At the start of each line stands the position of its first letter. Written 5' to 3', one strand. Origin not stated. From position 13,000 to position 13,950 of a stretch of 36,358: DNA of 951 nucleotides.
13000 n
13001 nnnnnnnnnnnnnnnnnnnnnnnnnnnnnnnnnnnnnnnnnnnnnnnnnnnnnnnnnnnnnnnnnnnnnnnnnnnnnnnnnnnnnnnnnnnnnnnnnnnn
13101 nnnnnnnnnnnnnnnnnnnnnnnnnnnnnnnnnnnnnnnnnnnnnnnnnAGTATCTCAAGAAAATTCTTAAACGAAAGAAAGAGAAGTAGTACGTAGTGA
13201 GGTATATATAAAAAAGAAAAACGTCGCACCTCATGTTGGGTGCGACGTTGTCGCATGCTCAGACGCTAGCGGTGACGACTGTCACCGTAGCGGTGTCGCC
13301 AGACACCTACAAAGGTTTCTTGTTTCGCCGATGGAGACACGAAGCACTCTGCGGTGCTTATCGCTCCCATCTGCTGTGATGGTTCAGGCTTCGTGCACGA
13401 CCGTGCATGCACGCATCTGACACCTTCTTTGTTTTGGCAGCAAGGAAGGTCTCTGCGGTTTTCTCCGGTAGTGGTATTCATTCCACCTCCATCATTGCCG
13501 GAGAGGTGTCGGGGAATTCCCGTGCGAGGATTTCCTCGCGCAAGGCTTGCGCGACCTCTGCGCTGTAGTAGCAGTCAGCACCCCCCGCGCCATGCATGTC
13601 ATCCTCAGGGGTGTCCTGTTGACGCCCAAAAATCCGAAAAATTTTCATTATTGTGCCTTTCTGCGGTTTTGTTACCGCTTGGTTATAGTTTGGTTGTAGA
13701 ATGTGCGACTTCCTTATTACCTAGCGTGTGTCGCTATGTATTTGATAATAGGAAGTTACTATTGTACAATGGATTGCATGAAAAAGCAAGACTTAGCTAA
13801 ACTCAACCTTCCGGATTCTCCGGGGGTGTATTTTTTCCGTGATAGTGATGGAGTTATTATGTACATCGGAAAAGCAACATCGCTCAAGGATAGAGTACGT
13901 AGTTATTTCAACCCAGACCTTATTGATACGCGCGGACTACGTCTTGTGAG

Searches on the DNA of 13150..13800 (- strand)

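Call 12: search_rna_families(source=window, start=13150, end=13800, threshold=evalue, max_evalue=10, show_alignments=3)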
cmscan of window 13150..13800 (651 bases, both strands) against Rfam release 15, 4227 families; matches with E-value up to 10: 6.
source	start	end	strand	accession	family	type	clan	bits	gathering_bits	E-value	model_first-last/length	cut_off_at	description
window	13206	13278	-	RF00236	ctRNA_pGA1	Gene; antisense;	-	20.9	45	0.11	1-79/79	no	ctRNA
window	13237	13302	-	RF02989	gntR-DTE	Gene; sRNA;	-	20.7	63.6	0.19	1-119/119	no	gntR-DTE RNA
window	13268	13290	+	RF03010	mcrA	Gene; sRNA;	-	16.2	57.6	0.12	1-23/51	no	mcrA RNA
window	13197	13259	+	RF02066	STnc320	Gene; sRNA;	-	14.2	50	9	1-55/55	no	Salmonella enterica sRNA STnc320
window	13399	13451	+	RF01194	sn2903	Gene; snRNA; snoRNA; CD-box;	CL00066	13.4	50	7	1-91/91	no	Small nucleolar RNA sn2903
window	13150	13320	+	RF02995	IMES-5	Gene; sRNA;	-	13.3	96.1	7.5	17-150/150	5'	IMES-5 RNA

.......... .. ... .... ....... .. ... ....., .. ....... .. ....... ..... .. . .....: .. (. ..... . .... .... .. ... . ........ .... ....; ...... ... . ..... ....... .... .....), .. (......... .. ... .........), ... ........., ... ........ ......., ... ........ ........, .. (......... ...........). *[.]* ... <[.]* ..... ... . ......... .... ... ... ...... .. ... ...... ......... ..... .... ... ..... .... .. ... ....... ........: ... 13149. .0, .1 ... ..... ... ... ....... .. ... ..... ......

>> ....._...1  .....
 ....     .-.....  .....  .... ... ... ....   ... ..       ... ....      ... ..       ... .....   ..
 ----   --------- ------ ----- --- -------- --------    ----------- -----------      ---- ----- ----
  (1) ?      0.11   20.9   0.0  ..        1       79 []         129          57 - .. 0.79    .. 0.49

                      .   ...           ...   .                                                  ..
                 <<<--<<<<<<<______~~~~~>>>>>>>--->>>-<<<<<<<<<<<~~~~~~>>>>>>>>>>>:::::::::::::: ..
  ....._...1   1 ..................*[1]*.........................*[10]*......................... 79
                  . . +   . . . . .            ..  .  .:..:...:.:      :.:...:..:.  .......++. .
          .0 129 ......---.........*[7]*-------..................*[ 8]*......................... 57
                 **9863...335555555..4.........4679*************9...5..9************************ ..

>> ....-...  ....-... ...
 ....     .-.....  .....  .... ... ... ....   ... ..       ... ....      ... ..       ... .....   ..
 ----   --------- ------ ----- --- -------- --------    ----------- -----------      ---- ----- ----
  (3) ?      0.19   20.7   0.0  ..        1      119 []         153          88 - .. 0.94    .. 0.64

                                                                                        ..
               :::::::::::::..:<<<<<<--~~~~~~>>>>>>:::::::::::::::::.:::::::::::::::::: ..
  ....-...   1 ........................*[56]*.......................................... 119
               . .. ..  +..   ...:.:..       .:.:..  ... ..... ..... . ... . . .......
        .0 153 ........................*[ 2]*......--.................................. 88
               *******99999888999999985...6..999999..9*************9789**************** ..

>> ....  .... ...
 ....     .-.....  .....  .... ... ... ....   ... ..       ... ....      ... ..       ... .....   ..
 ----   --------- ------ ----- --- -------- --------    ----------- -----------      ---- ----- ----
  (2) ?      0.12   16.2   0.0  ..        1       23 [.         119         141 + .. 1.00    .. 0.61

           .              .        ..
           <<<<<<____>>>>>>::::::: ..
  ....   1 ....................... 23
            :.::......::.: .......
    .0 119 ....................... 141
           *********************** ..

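Call 75: build_rna_model(alignment_id=A4)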
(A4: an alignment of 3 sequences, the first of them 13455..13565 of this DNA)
Model R1 built from alignment A4 (3 sequences, 111 columns); structure: RNAalifold consensus.
model positions 111; base pairs 30; branch points 2; effective number of sequences 0.65; information 0.589 bits per position. Calibrated on 0.2 Mb of random sequence (short: E-values are rough).
structure used (alignment columns):
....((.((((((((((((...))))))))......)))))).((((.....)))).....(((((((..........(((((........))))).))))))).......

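Call 76: search_with_rna_model(model_id=R1, sources=[L002, L003, L004, L005, L006, L007, L008, L009, L010, L011, L012, L013, L014, L015, L016, L017, L018, L019, L020, L021, L022, L024, L025, L026, L036, L039, L041, L043, L055, L057, L058, L059, L060, L061, L062, L063, L102, L103, L104, L105, L106, window], max_evalue=10)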
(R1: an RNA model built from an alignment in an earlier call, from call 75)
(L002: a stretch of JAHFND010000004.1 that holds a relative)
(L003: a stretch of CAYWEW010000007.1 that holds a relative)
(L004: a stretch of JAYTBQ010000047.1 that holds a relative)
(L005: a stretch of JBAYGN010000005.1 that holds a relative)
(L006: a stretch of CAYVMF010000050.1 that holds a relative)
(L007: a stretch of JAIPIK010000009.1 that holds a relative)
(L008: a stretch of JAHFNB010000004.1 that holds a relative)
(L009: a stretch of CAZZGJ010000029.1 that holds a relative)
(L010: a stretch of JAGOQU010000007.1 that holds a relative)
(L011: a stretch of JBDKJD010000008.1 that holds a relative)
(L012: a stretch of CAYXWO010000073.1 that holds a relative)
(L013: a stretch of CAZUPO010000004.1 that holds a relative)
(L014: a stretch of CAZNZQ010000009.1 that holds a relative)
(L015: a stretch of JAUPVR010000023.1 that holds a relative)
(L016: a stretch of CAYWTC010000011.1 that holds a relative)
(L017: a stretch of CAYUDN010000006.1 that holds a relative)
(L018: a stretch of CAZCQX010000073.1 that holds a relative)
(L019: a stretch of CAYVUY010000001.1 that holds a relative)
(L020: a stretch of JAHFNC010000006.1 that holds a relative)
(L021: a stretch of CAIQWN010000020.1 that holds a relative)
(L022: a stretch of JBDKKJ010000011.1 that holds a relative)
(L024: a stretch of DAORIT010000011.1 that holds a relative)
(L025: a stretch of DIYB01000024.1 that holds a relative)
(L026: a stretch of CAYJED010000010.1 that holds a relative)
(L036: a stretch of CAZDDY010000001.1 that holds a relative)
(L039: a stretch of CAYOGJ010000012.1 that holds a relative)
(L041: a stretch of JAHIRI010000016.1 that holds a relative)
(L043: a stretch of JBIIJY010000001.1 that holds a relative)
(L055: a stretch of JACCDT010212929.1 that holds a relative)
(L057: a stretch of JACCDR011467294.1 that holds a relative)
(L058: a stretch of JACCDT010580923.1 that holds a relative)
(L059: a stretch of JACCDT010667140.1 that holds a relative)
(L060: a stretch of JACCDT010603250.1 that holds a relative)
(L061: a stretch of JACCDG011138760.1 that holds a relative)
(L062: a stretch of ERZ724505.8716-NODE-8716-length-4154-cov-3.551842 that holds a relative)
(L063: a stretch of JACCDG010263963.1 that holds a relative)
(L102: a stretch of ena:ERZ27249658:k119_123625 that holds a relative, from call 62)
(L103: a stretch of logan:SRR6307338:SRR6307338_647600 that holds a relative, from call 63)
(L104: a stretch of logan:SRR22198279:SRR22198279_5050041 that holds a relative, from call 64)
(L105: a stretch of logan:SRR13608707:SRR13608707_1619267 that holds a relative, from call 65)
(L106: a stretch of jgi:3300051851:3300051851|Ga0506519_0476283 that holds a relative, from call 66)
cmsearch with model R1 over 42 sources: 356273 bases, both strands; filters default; matches with E-value up to 10: 2.
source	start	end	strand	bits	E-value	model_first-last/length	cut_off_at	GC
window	13455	13565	-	144.9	5.7e-30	1-111/111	no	0.59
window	13536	13554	+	12.7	1.8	12-30/111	no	0.68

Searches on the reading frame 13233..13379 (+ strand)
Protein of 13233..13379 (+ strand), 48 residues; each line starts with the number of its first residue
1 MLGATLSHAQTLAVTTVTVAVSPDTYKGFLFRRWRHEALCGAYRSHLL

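Call 16: search_protein_families(library=ncbifam, proteins=[window:13233-13379:+], max_evalue=1)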
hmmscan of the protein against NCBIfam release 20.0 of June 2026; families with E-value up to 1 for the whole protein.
window:13233-13379:+ (48 aa): 1 family
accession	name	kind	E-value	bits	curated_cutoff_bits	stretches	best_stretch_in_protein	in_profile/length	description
NF008090.0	PRK10832.1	equivalog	0.042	13.9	304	1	9-43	31-65/182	CDP-diacylglycerol--glycerol-3-phosphate 3-phosphatidyltransferase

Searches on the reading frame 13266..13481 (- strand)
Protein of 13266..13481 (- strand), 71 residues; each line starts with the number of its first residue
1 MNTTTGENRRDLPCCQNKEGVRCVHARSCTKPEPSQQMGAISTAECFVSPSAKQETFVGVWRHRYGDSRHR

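Call 15: search_protein_families(library=pfam, proteins=[window:13266-13481:-], max_evalue=0.01)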
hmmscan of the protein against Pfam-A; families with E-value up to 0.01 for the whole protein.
window:13266-13481:- (71 aa): 0 families

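Call 16: search_protein_families(library=ncbifam, proteins=[window:13266-13481:-], max_evalue=1)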
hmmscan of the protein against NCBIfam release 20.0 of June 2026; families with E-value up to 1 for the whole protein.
window:13266-13481:- (71 aa): 0 families

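Call 28: find_homologous_proteins(query=window:13266-13481:-, max_evalue=1)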
Query window:13266-13481:-: no candidate shares three 5-residue words with the query. No homologue found.

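Call 35: find_homologous_proteins(query=A1, max_evalue=10)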
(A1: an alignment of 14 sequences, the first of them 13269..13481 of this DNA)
Query A1 (14 sequences) (71 aa, profile of the alignment): 6 proteins with E <= 10 among 37 candidates.
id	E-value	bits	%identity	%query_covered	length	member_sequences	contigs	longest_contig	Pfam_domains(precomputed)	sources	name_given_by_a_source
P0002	1.2e-10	59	-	-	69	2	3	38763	-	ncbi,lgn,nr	ncbi:MAG: hypothetical protein KBC41_03710 [Candidatus Pacebacteria bacterium]|nr:hypothetical prote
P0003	1.4e-9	55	-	-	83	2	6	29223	-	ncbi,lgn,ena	-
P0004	1.9e-9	55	-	-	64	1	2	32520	-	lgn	-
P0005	1.5e-8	52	33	15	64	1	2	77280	-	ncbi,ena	-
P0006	7.8e-8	50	-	-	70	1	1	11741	-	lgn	-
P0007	1.9e-6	45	24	61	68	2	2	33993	-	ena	-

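Call 42: search_protein_representatives(alignment_id=A2)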
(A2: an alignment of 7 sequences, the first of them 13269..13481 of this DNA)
Query: 7 sequences, 70 profile positions. Proteins with E-value up to 0.001 (for the whole library): 18; up to 1e-10: 3; up to 1e-30: 0. The best 18 are listed.
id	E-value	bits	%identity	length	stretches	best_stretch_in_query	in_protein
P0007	1.3e-25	105.7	-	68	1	1-70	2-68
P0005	2.4e-16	76.0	-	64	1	1-67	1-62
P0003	3.1e-16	75.7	-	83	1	5-70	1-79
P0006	2.2e-10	56.9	-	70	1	1-68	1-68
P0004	2.0e-08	50.7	-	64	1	1-58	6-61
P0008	6.3e-08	49.1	-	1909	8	29-51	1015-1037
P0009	6.6e-08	49.0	-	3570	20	11-25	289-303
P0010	1.1e-07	48.3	-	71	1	4-70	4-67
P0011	1.2e-06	45.0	-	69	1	5-52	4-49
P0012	1.7e-06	44.5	-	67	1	4-52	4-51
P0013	4.3e-06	43.2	-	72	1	5-52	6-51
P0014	5.2e-06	42.9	-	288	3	20-54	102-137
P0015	1.2e-05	41.7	-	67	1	6-58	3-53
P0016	8.5e-05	39.0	-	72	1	6-55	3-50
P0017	1.1e-04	38.7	-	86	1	1-58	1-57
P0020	3.3e-04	37.2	-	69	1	6-59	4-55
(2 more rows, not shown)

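Call 52: search_protein_families(library=pfam, alignment_id=A1, max_evalue=1)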
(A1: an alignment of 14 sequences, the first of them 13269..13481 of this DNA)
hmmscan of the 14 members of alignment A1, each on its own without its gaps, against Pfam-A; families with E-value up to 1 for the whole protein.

A. member 1, window:13269-13481:- (71 aa): 0 families

B. families by the number of members that match (of 14 scanned): 2 families
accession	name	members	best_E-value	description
PF07562.20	NCD3G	1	0.011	Nine Cysteines Domain of family 3 GPCR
PF12388.14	Peptidase_M57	1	0.13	Dual-action HEIGH metallo-peptidase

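Call 53: search_solved_structures(query=A1, max_evalue=10)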
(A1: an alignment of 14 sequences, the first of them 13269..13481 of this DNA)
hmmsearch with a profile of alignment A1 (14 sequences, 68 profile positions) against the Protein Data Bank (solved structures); distinct sequences matched with E-value up to 10: 0.

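Call 55: predict_structure(alignment_id=A2)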
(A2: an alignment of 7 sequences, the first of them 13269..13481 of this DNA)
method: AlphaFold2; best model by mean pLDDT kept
length: 71 residues; sequences in the alignment: 7
mean_pLDDT: 54.1   pTM: 0.15
mean pLDDT of the five models: 54.1, 53.1, 49.2, 48.8, 46.1
residues with pLDDT >= 90: 0; 70-90: 0; 50-70: 60; < 50: 11
segments of 3 or more residues with pLDDT < 50: 1-8
pLDDT, mean of each block of 10 residues (from residue 1): 46 54 55 61 58 53 53 48
secondary structure: DSSP gave nothing for this model
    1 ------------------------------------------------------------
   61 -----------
elements in order:

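Call 56: predict_structure(alignment_id=A3)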
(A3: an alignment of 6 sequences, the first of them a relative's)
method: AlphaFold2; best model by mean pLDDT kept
length: 68 residues; sequences in the alignment: 6
mean_pLDDT: 57.0   pTM: 0.33
mean pLDDT of the five models: 57.0, 54.3, 53.0, 46.7, 44.9
residues with pLDDT >= 90: 0; 70-90: 9; 50-70: 42; < 50: 17
segments of 3 or more residues with pLDDT < 50: 1-3, 56-68
pLDDT, mean of each block of 10 residues (from residue 1): 54 61 69 62 57 51 43
secondary structure, 60 per line:
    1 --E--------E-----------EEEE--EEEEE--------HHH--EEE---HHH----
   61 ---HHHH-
elements in order: E24-27 E30-34 E48-50 H64-67

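Call 60: search_protein_families(library=padloc, proteins=[window:13269-13481:-, P0007, P0005, P0003], max_evalue=0.1)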
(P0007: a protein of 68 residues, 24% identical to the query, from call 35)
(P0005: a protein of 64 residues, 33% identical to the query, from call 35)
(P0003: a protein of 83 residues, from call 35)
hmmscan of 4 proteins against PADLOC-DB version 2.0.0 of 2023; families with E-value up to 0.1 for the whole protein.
window:13269-13481:- (71 aa): 0 families

P0007 (68 aa): 0 families

P0005 (64 aa): 0 families

P0003 (83 aa): 0 families

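Call 61: search_protein_families(library=phrogs, proteins=[window:13269-13481:-, P0007, P0005, P0003], max_evalue=0.1)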
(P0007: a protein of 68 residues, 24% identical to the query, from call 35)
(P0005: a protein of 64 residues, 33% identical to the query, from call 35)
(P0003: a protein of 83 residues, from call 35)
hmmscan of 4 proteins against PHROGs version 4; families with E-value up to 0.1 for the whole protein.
window:13269-13481:- (71 aa): 0 families

P0007 (68 aa): 0 families

P0005 (64 aa): 0 families

P0003 (83 aa): 0 families

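Call 62: find_encoding_contigs(protein=P0007, flank=3000, max_places=3)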
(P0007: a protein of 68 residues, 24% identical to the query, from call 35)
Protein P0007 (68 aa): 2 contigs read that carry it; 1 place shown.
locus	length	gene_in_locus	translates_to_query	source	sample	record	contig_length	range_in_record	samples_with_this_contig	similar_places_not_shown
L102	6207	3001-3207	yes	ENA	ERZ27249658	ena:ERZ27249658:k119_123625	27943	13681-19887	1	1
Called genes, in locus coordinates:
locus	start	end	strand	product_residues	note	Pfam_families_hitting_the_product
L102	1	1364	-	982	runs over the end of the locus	PF03477:ATP-cone, PF00317:Ribonuc_red_lgN, PF02867:Ribonuc_red_lgC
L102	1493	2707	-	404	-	PF01541:GIY-YIG (weak), PF27096:UvrC_M, PF08459:UvrC_RNaseH_dom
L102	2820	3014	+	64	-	-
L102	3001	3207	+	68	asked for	-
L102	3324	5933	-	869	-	PF00005:ABC_tran (faint), PF02463:SMC_N (faint), PF13555:AAA_29 (faint), PF13304:AAA_21 (faint), PF17760:UvrA_inter, PF00684:DnaJ_CXXCXGXG (faint)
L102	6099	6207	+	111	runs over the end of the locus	-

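Call 63: find_encoding_contigs(protein=P0010, flank=3000, max_places=3)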
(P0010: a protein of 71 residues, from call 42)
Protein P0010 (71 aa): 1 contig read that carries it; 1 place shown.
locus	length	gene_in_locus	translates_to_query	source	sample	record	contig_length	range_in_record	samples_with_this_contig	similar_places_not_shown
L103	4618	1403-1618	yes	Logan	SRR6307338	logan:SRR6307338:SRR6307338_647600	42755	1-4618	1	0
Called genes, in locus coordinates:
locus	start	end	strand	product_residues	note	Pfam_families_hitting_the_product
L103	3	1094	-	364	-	?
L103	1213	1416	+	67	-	-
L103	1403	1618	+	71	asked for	-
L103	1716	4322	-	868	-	PF00005:ABC_tran (faint), PF02463:SMC_N (faint), PF13555:AAA_29 (faint), PF13304:AAA_21 (faint), PF17760:UvrA_inter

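Call 64: find_encoding_contigs(protein=P0016, flank=3000, max_places=2)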
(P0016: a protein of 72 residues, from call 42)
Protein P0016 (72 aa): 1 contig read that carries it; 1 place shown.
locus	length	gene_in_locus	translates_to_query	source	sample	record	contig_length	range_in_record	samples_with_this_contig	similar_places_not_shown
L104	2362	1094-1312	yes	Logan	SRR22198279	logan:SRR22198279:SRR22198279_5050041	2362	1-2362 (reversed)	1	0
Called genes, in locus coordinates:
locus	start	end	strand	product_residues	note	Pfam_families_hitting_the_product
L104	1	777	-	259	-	?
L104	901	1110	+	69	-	-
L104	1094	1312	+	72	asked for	-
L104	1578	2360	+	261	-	?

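Call 65: find_encoding_contigs(protein=P0017, flank=3000, max_places=2)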
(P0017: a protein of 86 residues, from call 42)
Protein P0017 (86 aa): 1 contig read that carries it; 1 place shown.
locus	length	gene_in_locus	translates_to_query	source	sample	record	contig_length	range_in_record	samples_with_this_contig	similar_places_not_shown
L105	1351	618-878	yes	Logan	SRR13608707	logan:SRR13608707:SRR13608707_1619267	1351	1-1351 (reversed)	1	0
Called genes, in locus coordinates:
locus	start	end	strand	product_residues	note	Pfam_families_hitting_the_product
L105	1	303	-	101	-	?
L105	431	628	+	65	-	-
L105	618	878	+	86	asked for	-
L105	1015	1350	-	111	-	?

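Call 66: find_encoding_contigs(protein=P0020, flank=3000, max_places=2)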
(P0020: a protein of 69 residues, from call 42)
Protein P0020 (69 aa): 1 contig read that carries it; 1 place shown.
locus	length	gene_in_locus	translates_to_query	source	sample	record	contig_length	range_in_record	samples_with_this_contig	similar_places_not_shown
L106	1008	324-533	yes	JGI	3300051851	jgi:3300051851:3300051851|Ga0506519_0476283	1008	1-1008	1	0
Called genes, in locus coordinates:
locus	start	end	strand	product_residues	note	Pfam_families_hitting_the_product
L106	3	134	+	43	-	?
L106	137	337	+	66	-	-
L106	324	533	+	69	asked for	-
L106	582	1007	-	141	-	?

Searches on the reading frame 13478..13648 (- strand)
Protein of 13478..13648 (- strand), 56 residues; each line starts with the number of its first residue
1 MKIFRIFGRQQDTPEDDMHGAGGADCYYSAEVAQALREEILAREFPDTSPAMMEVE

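Call 15: search_protein_families(library=pfam, proteins=[window:13478-13648:-], max_evalue=0.01)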
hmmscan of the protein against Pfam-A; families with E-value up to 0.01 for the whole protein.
window:13478-13648:- (56 aa): 0 families

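Call 16: search_protein_families(library=ncbifam, proteins=[window:13478-13648:-], max_evalue=1)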
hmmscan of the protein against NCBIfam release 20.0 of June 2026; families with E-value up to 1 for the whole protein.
window:13478-13648:- (56 aa): 0 families

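Call 29: find_homologous_proteins(query=window:13478-13648:-, max_evalue=1)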
Query window:13478-13648:- (56 aa): 1 proteins with E <= 1 among 1 candidates.
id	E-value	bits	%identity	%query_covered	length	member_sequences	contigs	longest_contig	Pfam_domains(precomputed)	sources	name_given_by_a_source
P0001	3.7e-30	119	100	100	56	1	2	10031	-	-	-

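Call 30: find_encoding_contigs(protein=P0001, flank=5000, max_places=10)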
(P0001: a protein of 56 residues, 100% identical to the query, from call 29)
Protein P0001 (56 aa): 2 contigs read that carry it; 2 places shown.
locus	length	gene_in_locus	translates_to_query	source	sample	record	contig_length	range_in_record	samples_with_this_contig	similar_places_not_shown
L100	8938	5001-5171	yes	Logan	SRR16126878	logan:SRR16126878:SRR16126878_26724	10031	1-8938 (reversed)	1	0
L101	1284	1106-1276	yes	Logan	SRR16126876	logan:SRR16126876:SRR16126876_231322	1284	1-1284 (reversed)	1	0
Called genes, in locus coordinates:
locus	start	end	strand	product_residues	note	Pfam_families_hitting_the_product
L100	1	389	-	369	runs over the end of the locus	PF00268:Ribonuc_red_sm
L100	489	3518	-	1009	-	PF03477:ATP-cone, PF00317:Ribonuc_red_lgN, PF02867:Ribonuc_red_lgC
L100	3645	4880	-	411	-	PF01541:GIY-YIG (weak), PF02151:UVR (faint), PF27096:UvrC_M, PF08459:UvrC_RNaseH_dom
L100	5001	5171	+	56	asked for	-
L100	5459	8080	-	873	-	PF00005:ABC_tran (faint), PF02463:SMC_N (faint), PF13191:AAA_16 (faint), PF13555:AAA_29 (faint), PF20703:nSTAND1 (faint), PF13304:AAA_21 (faint), PF17760:UvrA_inter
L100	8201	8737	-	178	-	-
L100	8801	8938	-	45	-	?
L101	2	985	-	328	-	?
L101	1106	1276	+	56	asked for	-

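Call 60: search_protein_families(library=padloc, proteins=[window:13481-13648:-], max_evalue=0.1)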
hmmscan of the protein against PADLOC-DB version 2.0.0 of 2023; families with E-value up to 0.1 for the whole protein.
window:13481-13648:- (56 aa): 0 families

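Call 61: search_protein_families(library=phrogs, proteins=[window:13481-13648:-], max_evalue=0.1)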
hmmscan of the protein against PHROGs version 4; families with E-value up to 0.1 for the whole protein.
window:13481-13648:- (56 aa): 0 families
